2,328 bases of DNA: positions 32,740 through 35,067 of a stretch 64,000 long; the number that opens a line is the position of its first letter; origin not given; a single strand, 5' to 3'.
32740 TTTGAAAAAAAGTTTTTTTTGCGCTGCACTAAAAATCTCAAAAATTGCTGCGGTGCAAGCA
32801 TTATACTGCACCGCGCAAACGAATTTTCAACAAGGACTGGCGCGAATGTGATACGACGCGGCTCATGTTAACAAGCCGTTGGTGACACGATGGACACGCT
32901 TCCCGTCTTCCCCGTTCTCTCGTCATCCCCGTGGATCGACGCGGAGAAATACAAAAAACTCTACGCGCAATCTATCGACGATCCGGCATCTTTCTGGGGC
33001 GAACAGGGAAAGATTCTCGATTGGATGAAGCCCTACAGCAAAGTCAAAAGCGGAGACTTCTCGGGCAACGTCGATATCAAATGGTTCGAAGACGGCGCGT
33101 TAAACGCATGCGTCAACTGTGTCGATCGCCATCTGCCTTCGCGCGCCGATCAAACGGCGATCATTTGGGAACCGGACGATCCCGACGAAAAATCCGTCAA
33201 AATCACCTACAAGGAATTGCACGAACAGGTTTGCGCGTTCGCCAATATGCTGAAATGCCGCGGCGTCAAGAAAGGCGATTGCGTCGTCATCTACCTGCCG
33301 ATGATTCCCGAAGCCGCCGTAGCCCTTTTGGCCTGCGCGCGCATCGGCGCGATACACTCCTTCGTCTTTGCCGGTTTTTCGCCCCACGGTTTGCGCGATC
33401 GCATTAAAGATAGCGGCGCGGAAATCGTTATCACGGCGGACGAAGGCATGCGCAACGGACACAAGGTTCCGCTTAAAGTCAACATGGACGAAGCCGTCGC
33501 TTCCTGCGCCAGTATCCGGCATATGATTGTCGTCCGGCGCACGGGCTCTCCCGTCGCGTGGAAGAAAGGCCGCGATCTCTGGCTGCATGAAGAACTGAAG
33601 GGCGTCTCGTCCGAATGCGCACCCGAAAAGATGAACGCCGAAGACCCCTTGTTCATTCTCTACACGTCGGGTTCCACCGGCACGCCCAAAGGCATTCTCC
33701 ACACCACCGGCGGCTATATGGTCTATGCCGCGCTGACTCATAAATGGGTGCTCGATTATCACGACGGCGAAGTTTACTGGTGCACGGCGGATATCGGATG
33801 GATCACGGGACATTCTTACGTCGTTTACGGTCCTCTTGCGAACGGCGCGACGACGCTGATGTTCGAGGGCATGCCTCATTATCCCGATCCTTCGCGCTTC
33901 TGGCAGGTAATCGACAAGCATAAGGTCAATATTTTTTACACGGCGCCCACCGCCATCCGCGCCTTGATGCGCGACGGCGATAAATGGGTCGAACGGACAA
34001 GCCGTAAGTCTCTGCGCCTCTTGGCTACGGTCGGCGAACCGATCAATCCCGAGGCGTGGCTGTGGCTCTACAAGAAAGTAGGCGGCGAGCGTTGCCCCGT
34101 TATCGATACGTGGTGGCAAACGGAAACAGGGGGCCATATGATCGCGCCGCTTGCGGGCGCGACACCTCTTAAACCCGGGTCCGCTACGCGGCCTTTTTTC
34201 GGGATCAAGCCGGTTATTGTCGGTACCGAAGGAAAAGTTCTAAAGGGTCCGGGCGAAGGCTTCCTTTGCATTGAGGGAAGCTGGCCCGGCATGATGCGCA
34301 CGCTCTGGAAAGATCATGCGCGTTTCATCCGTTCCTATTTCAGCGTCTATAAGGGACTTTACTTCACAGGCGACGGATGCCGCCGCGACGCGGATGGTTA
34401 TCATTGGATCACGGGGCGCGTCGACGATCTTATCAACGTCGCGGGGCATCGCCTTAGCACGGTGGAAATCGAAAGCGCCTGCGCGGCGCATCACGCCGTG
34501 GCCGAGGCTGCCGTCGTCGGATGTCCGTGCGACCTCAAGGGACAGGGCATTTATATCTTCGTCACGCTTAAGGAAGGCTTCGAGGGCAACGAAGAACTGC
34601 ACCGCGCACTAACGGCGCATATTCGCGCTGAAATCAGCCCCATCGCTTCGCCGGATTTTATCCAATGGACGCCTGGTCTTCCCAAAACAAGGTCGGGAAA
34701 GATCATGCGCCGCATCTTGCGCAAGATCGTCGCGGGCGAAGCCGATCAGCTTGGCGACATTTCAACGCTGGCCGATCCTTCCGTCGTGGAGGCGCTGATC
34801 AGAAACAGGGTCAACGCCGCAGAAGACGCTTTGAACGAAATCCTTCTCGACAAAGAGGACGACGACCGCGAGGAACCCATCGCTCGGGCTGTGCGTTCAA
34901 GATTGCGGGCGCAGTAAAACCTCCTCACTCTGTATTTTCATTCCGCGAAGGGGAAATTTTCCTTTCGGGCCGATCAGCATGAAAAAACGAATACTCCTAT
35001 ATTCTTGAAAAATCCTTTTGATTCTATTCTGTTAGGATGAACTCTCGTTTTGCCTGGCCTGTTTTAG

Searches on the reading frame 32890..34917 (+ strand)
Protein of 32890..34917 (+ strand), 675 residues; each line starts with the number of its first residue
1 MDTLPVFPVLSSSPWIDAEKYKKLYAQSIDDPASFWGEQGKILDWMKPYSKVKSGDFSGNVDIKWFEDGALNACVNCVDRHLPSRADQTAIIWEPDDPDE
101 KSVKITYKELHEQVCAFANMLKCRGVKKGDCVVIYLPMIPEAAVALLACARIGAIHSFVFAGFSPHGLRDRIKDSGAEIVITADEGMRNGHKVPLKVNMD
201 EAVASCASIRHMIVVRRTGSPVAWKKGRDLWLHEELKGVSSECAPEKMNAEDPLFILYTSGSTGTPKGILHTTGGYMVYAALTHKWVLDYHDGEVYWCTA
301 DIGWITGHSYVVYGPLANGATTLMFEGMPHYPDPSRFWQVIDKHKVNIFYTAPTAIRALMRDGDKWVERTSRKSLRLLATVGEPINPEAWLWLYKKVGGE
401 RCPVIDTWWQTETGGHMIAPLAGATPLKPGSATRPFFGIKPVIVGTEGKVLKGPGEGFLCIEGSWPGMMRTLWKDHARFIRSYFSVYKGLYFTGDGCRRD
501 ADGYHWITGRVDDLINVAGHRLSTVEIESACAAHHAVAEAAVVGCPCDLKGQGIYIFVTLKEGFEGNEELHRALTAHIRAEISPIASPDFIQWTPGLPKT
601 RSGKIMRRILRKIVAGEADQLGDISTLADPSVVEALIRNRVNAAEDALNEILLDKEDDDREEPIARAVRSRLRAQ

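Call 27: find_encoding_contigs(protein=window:32890-34917:+, flank=10000, max_places=1)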
Protein window:32890-34917:+ (675 aa): no gene with exactly this product is on record in the collection.
